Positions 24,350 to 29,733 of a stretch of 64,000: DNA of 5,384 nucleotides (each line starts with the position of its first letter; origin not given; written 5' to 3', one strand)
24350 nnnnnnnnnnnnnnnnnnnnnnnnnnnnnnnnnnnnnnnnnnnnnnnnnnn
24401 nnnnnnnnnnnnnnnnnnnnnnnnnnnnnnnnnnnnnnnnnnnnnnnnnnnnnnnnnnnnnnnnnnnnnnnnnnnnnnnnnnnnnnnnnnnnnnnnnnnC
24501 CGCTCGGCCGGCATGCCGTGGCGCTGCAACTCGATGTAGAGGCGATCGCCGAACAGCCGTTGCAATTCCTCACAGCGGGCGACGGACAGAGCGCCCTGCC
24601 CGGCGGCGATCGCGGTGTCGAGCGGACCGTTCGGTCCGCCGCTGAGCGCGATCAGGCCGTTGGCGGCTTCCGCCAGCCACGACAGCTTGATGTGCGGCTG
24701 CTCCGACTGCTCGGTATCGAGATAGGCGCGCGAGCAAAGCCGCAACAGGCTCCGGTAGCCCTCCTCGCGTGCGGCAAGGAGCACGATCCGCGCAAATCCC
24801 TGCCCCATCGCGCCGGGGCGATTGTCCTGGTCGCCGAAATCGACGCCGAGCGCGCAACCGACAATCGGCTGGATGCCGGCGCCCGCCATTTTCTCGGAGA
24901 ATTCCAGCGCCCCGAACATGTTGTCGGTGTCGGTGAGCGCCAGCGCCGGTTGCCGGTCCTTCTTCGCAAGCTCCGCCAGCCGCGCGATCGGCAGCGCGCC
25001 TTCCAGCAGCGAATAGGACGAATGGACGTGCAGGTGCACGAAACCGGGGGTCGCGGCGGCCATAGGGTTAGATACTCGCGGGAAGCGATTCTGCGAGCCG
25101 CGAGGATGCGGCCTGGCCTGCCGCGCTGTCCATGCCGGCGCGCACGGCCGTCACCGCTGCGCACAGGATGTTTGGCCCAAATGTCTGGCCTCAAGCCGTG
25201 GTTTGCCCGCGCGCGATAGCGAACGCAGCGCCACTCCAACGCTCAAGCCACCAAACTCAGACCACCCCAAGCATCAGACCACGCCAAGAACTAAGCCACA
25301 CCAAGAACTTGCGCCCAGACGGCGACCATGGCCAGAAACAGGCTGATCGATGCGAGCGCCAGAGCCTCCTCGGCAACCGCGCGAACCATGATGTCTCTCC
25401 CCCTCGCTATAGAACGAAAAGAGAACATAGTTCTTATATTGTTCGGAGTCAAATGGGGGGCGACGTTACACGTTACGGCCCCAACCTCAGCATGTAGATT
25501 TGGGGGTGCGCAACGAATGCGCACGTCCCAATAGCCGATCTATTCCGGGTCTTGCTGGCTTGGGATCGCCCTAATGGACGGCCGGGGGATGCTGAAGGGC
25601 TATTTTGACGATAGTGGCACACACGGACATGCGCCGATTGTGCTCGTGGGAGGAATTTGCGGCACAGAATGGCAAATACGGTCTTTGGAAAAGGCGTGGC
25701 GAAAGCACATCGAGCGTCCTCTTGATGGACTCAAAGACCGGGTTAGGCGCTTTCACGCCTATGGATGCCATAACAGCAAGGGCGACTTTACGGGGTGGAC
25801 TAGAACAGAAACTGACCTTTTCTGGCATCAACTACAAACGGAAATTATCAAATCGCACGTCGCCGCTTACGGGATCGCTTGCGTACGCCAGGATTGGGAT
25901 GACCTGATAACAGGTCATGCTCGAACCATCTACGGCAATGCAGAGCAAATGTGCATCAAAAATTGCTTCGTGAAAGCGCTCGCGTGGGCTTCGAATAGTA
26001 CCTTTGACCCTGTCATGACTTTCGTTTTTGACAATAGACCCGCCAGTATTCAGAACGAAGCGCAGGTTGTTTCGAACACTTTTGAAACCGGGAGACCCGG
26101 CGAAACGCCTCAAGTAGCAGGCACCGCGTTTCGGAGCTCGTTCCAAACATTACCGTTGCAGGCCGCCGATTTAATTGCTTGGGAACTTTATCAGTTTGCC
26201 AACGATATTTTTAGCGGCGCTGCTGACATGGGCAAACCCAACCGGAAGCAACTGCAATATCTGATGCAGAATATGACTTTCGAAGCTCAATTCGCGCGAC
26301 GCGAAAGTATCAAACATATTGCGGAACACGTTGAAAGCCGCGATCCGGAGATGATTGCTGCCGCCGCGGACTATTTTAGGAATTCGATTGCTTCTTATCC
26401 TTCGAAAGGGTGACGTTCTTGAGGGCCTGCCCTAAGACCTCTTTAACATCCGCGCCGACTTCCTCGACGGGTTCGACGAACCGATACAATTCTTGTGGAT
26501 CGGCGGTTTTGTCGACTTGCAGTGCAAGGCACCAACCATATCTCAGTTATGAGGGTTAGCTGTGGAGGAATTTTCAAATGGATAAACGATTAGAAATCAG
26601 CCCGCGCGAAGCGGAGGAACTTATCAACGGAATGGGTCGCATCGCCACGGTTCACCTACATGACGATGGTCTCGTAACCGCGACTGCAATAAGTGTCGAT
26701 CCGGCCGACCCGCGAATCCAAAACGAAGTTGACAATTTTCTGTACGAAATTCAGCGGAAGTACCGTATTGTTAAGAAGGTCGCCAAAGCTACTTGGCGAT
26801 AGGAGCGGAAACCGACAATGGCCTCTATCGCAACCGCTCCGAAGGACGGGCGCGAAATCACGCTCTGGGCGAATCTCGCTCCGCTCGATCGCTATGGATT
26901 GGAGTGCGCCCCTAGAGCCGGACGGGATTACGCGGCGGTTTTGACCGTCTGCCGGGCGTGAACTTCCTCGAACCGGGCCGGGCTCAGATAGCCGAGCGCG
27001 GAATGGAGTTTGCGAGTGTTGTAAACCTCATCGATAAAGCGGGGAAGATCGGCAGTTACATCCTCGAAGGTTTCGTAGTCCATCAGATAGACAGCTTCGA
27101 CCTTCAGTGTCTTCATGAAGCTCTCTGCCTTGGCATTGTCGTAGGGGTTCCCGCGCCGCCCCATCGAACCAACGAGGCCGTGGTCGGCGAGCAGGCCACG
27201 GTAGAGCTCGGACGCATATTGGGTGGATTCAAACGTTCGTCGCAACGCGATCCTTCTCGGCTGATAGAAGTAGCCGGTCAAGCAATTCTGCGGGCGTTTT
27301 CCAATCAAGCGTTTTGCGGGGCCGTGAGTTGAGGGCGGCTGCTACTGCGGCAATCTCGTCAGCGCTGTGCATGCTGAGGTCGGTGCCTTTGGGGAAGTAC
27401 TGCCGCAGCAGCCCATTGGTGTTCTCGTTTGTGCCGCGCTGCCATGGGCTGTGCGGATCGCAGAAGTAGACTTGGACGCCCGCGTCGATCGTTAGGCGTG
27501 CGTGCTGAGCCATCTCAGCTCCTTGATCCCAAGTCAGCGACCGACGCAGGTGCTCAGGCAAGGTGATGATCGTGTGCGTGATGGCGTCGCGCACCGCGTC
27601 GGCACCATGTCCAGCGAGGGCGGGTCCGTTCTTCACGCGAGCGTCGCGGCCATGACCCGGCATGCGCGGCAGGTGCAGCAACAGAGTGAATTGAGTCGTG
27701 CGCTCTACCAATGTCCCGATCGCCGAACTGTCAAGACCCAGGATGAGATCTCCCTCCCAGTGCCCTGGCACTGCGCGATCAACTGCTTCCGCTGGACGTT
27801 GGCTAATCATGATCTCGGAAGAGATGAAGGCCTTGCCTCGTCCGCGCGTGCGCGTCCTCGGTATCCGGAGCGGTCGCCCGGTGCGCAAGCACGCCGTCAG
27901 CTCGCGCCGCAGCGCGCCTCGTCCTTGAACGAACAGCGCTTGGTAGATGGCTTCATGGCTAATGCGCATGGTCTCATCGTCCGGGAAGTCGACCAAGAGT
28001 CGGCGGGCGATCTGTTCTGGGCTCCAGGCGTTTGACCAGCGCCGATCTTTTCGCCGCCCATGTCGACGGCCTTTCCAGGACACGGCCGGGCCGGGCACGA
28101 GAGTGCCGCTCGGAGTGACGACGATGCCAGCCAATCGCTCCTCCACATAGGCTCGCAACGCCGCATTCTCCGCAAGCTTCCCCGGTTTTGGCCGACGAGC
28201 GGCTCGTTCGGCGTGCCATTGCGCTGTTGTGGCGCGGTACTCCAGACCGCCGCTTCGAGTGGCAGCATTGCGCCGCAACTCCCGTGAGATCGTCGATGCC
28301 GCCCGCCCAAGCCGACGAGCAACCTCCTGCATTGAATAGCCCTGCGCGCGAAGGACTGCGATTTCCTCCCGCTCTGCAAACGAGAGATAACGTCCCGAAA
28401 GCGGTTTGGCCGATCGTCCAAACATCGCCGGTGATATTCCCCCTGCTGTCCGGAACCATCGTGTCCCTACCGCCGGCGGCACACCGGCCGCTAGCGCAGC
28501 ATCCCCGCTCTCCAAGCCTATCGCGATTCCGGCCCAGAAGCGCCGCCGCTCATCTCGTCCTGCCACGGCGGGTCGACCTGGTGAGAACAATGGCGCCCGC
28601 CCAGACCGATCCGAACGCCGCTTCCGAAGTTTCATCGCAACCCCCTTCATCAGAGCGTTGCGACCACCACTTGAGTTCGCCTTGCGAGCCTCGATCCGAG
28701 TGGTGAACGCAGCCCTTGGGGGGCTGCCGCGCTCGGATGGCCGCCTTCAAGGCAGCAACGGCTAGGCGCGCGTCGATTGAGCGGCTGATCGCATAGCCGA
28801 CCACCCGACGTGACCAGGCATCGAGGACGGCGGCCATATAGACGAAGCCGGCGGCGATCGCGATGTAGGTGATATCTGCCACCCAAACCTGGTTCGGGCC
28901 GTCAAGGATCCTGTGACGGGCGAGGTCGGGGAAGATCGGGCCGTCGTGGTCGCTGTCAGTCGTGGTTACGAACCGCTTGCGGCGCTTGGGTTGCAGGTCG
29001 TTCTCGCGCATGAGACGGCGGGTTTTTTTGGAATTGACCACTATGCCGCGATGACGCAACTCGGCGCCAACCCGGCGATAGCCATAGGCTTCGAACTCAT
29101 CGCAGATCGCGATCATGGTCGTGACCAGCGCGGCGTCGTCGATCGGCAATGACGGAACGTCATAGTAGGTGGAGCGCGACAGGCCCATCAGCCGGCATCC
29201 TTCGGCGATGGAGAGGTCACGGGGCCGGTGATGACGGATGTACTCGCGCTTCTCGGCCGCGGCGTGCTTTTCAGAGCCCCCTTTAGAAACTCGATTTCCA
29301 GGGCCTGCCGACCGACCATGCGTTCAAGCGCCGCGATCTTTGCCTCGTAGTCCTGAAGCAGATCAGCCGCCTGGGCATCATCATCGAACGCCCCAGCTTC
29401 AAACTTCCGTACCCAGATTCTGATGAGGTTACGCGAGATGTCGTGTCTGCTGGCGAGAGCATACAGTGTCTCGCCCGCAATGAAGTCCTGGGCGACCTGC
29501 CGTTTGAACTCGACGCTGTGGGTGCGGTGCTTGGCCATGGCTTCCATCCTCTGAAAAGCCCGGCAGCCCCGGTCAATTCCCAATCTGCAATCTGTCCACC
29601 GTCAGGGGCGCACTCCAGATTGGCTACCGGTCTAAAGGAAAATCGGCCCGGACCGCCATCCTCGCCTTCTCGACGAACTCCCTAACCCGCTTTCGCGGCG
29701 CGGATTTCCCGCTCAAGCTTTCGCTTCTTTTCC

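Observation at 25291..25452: SOS-repressible promoter driving an unlisted 32-aa hydrophobic peptide just upstream of dnaE (SidA/TisB-like candidate)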

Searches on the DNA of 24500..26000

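Call 66: search_rna_families(source=window, start=24500, end=26000, threshold=evalue, max_evalue=1)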
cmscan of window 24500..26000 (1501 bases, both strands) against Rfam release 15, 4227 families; matches with E-value up to 1: 1.
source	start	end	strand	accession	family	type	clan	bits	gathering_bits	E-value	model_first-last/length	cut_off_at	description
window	25052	25125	+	RF02654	MicL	Gene; sRNA;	-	15.3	56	0.14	178-253/308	no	MicL sRNA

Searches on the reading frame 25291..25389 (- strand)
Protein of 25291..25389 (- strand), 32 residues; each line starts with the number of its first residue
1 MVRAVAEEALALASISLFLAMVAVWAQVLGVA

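Call 7: search_protein_families(library=pfam, proteins=[window:25291-25389:-])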
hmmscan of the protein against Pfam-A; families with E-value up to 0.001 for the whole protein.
window:25291-25389:- (32 aa): 0 families

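Call 28: search_protein_families(library=ncbifam, proteins=[window:25294-25389:-], max_evalue=10)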
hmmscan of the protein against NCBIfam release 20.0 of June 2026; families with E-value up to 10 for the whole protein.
seq(32 aa): 2 families
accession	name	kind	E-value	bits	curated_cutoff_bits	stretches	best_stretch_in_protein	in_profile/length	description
NF033228.1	div_inhib_SidA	equivalog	0.18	11.8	35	1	1-29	1-28/29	cell division inhibitor SidA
NF050100.1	SepX_GlpR_3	exception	0.21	11.4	150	1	13-29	2-18/209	divisome protein SepX/GlpR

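Call 29: search_protein_families(library=pfam, proteins=[window:25294-25389:-], max_evalue=10)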
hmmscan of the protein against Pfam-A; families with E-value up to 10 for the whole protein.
seq(32 aa): 0 families

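Call 34: search_protein_families(library=ncbifam, alignment_id=A1, max_evalue=10)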
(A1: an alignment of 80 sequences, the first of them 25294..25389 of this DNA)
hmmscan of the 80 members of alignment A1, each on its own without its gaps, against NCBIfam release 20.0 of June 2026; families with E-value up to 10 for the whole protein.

A. member 1, window:25294-25389:- (32 aa): 2 families
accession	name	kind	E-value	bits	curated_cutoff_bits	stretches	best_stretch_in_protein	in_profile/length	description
NF033228.1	div_inhib_SidA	equivalog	0.18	11.8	35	1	1-29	1-28/29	cell division inhibitor SidA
NF050100.1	SepX_GlpR_3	exception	0.21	11.4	150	1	13-29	2-18/209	divisome protein SepX/GlpR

B. families by the number of members that match (of 80 scanned): 2 families
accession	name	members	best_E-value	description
NF050100.1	SepX_GlpR_3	20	0.079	divisome protein SepX/GlpR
NF033228.1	div_inhib_SidA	13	0.0069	cell division inhibitor SidA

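Call 45: find_encoding_contigs(protein=window:25291-25389:-, flank=3000, max_places=6)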
Protein window:25291-25389:- (32 aa): 4 contigs read that carry it; 4 places shown.
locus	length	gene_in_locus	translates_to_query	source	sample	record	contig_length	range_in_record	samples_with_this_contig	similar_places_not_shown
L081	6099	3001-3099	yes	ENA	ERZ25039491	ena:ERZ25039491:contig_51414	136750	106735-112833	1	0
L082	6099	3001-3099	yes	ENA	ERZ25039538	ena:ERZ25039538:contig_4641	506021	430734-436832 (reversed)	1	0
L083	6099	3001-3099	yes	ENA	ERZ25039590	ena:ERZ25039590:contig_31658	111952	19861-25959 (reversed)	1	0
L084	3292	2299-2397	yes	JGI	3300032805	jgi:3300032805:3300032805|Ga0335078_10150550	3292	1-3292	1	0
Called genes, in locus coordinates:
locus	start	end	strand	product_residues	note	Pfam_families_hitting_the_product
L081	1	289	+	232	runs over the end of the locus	PF00005:ABC_tran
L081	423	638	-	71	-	-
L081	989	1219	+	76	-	-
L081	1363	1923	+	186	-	-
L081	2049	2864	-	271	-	-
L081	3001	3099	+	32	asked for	-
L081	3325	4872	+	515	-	PF02811:PHP, PF07733:DNA_pol3_alpha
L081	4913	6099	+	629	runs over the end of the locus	PF07733:DNA_pol3_alpha (weak), PF17657:DNA_pol3_finger, PF14579:HHH_6, PF01336:tRNA_anti-codon (weak)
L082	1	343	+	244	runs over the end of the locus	PF00005:ABC_tran, PF13304:AAA_21 (faint)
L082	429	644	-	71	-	-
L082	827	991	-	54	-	-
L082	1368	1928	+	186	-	-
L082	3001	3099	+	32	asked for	-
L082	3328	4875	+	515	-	PF02811:PHP, PF07733:DNA_pol3_alpha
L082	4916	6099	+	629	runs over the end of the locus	PF07733:DNA_pol3_alpha (weak), PF17657:DNA_pol3_finger, PF14579:HHH_6, PF01336:tRNA_anti-codon (weak)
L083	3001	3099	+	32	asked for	-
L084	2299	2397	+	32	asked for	-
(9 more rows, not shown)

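Call 47: list_cluster_members(proteins=[window:25294-25389:-, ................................, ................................, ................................, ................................, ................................, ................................, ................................, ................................, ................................])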
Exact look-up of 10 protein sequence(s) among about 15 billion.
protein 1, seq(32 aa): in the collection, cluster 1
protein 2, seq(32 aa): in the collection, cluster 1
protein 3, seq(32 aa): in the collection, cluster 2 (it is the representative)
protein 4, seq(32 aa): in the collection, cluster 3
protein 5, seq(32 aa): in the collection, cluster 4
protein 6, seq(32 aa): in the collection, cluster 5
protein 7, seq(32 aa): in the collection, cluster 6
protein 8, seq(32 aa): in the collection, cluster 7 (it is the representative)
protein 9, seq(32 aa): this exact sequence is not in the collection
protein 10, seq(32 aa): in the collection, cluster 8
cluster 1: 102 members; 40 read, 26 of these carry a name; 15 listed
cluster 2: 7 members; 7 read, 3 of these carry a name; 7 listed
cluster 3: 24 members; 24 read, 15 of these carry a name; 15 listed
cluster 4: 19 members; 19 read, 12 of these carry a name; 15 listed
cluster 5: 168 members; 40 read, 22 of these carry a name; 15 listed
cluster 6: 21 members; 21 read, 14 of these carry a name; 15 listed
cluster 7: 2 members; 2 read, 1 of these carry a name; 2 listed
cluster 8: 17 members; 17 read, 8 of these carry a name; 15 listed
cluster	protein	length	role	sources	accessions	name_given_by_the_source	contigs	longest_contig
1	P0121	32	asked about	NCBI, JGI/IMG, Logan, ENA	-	hypothetical protein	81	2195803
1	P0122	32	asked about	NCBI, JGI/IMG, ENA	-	-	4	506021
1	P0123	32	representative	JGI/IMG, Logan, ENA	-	hypothetical protein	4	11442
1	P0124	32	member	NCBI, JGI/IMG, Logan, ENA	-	hypothetical protein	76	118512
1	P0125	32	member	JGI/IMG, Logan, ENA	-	hypothetical protein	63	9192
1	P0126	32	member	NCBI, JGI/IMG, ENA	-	hypothetical protein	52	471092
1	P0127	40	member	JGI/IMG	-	hypothetical protein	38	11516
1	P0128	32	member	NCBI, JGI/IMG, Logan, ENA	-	hypothetical protein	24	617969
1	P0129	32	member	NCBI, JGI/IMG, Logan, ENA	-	hypothetical protein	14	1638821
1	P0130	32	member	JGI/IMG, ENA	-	hypothetical protein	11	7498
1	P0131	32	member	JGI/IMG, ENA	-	hypothetical protein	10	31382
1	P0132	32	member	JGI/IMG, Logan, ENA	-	hypothetical protein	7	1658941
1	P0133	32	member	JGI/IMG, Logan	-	hypothetical protein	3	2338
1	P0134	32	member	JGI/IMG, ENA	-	hypothetical protein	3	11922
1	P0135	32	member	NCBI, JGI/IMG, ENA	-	hypothetical protein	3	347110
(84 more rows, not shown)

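Call 52: search_protein_representatives(protein=window:25294-25389:-)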
Query: 32 residues. Proteins with E-value up to 0.001 (for the whole library): 98; up to 1e-10: 0; up to 1e-30: 0. The best 98 are listed.
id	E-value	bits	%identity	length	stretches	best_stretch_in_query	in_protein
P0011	1.9e-08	47.3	100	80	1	1-31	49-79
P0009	1.9e-08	47.2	100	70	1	1-31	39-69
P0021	3.1e-08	46.6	97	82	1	1-31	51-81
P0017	3.6e-08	46.4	100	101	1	1-31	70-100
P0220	7.7e-08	45.5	90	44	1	1-31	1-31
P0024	8.2e-08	45.4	97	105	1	1-31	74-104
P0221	8.9e-08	45.3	94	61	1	1-31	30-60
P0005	1.3e-07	44.8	94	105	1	1-31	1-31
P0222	1.6e-07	44.5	91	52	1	1-32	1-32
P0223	2.3e-07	44.1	97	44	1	1-30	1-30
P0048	2.4e-07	44.0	90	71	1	1-31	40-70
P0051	2.6e-07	43.9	94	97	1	1-31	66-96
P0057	2.9e-07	43.8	94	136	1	1-31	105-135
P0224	3.2e-07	43.7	87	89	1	1-31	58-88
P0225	7.8e-07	42.6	87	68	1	1-31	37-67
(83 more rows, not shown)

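Call 72: search_dna_similar(query=window:25294-25389:-, collection=plasmids, mode=protein, max_evalue=1, max_rows=15)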
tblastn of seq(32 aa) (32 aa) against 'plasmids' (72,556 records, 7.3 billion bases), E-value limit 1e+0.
No match.

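Call 73: search_dna_similar(query=window:25294-25389:-, collection=phages, mode=protein, max_evalue=1, max_rows=10)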
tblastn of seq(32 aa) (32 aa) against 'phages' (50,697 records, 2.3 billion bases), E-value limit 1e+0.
No match.

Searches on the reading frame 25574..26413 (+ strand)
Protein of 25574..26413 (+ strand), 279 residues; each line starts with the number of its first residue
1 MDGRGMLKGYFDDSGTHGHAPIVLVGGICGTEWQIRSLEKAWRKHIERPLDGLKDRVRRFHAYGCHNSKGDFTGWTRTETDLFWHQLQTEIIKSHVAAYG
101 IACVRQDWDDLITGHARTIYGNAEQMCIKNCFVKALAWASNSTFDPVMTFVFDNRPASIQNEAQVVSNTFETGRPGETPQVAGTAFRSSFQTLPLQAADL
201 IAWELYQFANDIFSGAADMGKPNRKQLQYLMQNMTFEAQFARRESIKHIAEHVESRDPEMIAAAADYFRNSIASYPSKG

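Call 7: search_protein_families(library=pfam, proteins=[window:25574-26413:+])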
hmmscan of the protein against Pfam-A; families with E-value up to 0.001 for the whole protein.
window:25574-26413:+ (279 aa): 1 family
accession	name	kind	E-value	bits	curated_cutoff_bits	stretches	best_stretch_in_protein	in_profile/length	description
PF12686.12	DUF3800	-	2e-05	25.7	21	1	10-207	3-148/149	Protein of unknown function (DUF3800)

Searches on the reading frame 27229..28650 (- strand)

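Call 7: search_protein_families(library=pfam, proteins=[window:27229-28650:-])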
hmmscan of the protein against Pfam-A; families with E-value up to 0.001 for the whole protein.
window:27229-28650:- (473 aa): 3 families
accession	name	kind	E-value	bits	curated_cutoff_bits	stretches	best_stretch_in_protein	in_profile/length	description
PF13936.12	HTH_38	-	1e-19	70.4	27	1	85-128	1-44/44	Helix-turn-helix domain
PF13384.12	HTH_23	-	1.7e-07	31.3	24.6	1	91-128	4-41/50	Homeodomain-like domain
PF00665.32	rve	-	2.4e-05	24.9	32.6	1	294-402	4-102/102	Integrase core domain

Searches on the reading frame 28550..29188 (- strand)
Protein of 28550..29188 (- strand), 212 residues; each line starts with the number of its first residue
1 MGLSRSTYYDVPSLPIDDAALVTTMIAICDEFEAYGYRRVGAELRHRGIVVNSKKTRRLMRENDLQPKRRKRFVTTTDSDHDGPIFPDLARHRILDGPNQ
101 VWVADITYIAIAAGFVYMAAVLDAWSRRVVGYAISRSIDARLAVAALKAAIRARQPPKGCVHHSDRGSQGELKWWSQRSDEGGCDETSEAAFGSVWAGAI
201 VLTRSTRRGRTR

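Call 43: search_protein_families(library=pfam, proteins=[window:28550-29188:-])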
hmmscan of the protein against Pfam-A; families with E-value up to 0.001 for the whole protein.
window:28550-29188:- (212 aa): 2 families
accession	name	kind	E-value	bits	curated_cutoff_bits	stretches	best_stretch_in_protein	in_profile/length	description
PF00665.32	rve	-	2.7e-19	69.8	32.6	1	97-178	3-86/102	Integrase core domain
PF13276.12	HTH_21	-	1.2e-15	57.9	28.1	1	17-73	3-60/60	HTH-like domain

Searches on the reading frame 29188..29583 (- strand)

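Call 43: search_protein_families(library=pfam, proteins=[window:29188-29583:-])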
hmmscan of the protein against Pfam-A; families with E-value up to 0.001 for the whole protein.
window:29188-29583:- (131 aa): 3 families
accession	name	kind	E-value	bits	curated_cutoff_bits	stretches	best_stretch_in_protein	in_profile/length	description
PF01527.26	HTH_Tnp_1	-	2.1e-08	34.7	24.1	1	16-90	1-74/75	Transposase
PF13518.12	HTH_28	-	0.00037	21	25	1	26-67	1-42/52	Helix-turn-helix domain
PF13384.12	HTH_23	-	0.00041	20.5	24.6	1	27-64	7-44/50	Homeodomain-like domain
